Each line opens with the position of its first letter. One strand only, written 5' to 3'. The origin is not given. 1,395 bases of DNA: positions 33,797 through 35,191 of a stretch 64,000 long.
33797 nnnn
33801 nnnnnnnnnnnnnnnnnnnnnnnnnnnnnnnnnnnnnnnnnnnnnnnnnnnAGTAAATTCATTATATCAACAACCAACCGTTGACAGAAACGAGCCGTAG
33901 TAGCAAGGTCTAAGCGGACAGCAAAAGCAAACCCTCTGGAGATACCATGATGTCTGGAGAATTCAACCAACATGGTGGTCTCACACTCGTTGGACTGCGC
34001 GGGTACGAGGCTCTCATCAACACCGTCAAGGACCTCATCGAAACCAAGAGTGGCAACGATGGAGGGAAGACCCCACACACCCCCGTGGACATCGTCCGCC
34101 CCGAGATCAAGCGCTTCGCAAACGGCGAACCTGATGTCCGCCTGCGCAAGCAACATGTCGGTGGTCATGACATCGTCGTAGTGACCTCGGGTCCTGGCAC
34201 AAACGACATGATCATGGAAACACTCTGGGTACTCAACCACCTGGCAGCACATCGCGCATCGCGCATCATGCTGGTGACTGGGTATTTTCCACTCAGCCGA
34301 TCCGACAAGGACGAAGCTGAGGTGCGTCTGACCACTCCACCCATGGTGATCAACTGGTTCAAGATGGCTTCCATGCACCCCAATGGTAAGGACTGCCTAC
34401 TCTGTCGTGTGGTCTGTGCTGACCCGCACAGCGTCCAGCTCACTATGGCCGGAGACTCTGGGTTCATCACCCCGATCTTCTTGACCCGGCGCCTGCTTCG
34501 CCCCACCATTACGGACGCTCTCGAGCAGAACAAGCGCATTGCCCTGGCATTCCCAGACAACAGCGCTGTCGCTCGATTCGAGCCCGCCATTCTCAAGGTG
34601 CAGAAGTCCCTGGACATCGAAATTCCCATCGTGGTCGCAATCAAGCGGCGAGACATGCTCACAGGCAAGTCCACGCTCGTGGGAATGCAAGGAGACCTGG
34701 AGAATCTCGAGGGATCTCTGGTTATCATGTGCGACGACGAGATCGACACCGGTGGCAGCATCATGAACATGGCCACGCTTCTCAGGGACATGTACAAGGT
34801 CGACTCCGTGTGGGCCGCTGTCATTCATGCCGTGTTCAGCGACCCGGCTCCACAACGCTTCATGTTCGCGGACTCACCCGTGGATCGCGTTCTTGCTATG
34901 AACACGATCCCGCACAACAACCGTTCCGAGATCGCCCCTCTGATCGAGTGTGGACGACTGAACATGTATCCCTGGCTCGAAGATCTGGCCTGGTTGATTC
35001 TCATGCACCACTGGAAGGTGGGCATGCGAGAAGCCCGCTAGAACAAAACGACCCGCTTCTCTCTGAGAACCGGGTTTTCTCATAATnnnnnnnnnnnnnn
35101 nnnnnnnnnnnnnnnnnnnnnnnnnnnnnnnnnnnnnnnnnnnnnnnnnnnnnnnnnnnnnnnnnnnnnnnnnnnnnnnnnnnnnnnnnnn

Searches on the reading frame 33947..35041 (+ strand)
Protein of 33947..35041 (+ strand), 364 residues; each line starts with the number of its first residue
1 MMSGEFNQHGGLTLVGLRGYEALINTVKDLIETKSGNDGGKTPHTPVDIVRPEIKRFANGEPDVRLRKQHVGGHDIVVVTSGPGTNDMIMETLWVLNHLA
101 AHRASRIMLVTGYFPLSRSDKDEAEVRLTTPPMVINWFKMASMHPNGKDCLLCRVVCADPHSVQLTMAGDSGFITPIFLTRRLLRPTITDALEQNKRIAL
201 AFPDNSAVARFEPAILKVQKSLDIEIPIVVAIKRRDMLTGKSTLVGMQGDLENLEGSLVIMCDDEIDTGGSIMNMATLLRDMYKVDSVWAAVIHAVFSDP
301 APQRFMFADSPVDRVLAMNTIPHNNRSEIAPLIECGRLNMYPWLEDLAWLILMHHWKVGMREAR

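Call 35: search_protein_families(library=pfam, proteins=[window:33947-35041:+], max_evalue=0.001)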
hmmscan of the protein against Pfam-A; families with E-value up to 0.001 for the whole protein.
window:33947-35041:+ (364 aa): 3 families
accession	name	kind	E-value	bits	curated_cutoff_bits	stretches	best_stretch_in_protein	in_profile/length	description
PF13793.12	Pribosyltran_N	-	1.7e-11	44.4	25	1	47-136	22-111/117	N-terminal domain of ribose phosphate pyrophosphokinase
PF00156.33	Pribosyltran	-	2.7e-07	30.5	26.3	1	194-302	27-132/158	Phosphoribosyl transferase domain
PF14572.12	Pribosyl_synth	-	4.1e-07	30.6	27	1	254-326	81-150/184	Phosphoribosyl synthetase-associated domain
